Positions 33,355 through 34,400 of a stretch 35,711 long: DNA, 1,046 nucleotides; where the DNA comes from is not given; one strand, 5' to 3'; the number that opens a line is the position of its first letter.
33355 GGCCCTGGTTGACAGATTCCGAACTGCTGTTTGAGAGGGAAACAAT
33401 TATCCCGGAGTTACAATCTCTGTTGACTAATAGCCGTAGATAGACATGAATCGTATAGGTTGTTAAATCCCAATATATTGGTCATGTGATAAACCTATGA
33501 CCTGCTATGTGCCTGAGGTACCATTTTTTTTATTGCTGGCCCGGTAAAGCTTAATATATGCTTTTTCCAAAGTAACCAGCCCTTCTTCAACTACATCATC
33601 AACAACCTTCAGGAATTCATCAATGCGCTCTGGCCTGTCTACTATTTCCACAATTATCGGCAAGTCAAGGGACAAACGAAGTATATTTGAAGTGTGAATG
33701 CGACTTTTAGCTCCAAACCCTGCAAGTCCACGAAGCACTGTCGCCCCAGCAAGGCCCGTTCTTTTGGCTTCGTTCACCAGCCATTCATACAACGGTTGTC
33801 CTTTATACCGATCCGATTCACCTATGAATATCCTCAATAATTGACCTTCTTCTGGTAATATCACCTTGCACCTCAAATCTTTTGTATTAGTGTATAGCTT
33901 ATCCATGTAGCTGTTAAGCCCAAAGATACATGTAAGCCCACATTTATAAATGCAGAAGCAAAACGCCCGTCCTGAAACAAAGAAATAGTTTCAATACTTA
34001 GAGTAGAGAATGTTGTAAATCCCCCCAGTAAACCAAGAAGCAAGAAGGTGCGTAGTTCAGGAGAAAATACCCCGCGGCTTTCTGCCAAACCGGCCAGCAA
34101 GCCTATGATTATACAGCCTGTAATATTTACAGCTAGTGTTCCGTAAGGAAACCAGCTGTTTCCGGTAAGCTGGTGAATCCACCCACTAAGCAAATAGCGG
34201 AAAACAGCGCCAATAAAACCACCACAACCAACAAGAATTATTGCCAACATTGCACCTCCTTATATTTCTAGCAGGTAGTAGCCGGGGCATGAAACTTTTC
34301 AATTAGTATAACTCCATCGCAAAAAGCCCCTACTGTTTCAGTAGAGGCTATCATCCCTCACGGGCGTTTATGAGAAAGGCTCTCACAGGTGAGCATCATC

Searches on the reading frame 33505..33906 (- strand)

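Call 32: search_protein_families(library=pfam, proteins=[window:33505-33906:-], max_evalue=0.00001)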
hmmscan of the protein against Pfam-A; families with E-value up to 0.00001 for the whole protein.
window:33505-33906:- (133 aa): 1 family
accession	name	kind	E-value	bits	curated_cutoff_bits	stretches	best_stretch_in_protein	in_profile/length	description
PF02641.20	DUF190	-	4.8e-39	133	23.4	1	23-116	2-95/97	Uncharacterized ACR, COG1993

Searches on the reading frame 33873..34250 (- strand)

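Call 32: search_protein_families(library=pfam, proteins=[window:33873-34250:-], max_evalue=0.00001)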
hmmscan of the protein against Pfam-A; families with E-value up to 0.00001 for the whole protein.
window:33873-34250:- (125 aa): 1 family
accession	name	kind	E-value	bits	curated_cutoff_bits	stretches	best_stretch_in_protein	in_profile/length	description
PF02537.21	CRCB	-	1.4e-28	99.7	32.9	1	5-118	1-102/103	CrcB-like protein, Camphor Resistance (CrcB)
